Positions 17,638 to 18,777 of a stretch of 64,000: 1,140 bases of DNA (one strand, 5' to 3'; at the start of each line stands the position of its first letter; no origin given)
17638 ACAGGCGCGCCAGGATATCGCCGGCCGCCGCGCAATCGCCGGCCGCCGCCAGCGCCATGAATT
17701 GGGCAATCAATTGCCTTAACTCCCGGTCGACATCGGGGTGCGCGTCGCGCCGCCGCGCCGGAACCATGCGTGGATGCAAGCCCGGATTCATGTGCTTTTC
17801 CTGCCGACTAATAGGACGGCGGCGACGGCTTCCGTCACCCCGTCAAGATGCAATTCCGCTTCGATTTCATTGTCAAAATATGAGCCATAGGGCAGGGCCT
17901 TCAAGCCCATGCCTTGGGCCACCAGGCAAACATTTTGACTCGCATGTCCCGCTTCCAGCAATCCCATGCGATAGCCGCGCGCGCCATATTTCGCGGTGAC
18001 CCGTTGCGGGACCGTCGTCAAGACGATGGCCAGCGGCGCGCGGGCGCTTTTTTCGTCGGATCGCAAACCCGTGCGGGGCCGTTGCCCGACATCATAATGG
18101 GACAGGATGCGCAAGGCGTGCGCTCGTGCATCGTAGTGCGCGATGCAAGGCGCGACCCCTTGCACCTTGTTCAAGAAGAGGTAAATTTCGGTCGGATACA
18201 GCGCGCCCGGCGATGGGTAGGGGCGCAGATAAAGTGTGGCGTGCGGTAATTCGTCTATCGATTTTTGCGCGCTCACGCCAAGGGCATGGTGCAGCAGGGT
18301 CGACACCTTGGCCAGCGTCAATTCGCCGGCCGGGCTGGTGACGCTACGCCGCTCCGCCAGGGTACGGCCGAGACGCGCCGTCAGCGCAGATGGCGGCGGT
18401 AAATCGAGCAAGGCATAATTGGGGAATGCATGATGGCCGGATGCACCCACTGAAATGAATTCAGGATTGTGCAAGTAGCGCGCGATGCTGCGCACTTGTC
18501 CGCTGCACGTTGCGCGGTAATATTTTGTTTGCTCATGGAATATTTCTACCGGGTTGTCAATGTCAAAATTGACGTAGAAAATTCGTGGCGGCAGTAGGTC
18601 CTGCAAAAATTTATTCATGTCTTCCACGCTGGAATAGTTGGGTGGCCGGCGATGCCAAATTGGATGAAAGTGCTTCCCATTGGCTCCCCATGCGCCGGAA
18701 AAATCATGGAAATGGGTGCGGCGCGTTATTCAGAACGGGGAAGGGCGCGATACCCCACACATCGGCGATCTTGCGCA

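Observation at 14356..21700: Six-gene thiazole/oxazole-type RiPP (TOMM/LAP-like) biosynthetic cluster whose precursor is invisible to the ORF track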

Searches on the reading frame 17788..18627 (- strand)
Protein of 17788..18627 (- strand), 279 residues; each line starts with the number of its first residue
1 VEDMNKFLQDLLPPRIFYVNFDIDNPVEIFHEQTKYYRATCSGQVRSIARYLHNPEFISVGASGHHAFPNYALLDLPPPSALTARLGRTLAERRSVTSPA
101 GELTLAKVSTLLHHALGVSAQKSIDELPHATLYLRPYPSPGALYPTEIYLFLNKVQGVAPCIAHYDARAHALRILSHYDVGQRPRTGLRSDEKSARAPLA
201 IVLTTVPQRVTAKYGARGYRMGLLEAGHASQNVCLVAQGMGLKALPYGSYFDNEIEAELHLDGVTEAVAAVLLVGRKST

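Call 3: search_protein_families(library=pfam, proteins=[window:17788-18627:-], max_evalue=0.01)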
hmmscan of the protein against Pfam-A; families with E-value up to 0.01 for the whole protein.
window:17788-18627:- (279 aa): 1 family
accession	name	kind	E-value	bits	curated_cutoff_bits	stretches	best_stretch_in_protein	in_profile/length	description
PF00881.29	Nitroreductase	-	1.6e-13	51.6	23.5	1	103-275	15-166/167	Nitroreductase family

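Call 4: search_protein_families(library=ncbifam, proteins=[window:17788-18627:-], max_evalue=0.01)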
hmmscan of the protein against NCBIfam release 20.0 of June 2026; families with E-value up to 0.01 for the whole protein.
window:17788-18627:- (279 aa): 2 families
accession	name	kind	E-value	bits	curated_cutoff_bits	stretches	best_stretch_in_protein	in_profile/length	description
TIGR03605.1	antibiot_sagB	domain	4.2e-34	117.5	78.4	1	104-276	1-173/173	SagB family peptide dehydrogenase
TIGR04511.1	SagB_rel_DH_2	exception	3.8e-26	92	240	1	79-278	167-370/380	putative peptide maturation dehydrogenase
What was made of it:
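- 17788..18627 (-): B protein: SagB-type FMN-dependent azoline dehydrogenase (likely start ATG 18618). TIGR03605 scores 117.5 bits against a cut-off of 78.4 (call 4).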

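Call 62: search_solved_structures(query=window:17788-18627:-, max_evalue=0.001, show_alignments=1)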
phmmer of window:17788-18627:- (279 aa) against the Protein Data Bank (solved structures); distinct sequences matched with E-value up to 0.001: 9.
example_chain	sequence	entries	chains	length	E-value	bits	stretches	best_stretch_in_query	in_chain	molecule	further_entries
3eo7_A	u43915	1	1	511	8.9e-20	74.6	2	107-273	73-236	Putative Nitroreductase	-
6gos_C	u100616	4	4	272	1.8e-13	54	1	133-271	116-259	Microcin B17-processing protein McbC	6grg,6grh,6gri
5lq4_A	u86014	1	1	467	2.1e-07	34.1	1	83-244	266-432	CyaGox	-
8pz5_A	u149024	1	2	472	2.2e-07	34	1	83-244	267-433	SagB-type dehydrogenase domain protein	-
5lq4_B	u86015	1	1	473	2.2e-07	34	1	83-244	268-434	CyaGox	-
7ly5_B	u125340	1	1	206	5.5e-07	32.7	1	134-262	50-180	BmdC, oxidase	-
7ly7_B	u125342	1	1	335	1.3e-06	31.5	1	134-262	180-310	BmdC, Oxidase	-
7ly4_A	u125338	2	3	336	1.3e-06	31.5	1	134-262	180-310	BmdC, Oxidase | BmdC, NRPS oxidase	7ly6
8cqs_A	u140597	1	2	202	0.0006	22.7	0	73-252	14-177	Nitroreductase-like protein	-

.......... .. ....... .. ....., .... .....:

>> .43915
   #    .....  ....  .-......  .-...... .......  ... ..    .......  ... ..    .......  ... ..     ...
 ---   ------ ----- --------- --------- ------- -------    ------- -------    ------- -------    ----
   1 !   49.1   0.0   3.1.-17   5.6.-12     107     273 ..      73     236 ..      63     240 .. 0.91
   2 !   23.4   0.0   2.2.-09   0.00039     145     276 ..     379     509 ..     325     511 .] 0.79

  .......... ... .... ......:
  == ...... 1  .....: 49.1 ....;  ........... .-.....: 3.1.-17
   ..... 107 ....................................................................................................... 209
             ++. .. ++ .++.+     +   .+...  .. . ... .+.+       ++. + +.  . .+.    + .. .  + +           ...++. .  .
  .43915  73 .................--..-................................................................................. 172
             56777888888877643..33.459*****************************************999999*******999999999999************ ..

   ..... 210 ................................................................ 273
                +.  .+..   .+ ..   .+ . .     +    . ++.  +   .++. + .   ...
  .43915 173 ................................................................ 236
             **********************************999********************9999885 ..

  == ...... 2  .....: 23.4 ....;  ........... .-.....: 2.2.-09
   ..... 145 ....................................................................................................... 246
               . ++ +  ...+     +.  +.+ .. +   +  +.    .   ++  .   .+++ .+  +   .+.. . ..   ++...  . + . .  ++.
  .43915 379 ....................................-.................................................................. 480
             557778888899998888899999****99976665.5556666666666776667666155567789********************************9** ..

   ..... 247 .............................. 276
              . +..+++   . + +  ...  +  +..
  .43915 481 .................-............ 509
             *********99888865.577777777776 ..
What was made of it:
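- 17788..18627 (-): It matches McbC (6gos_C) at 1.8e-13 and CyaGox (call 62).
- On TOMM / linear azole-containing peptide (LAP) biosynthetic cluster: It matches McbC at 1.8e-13 (call 62).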
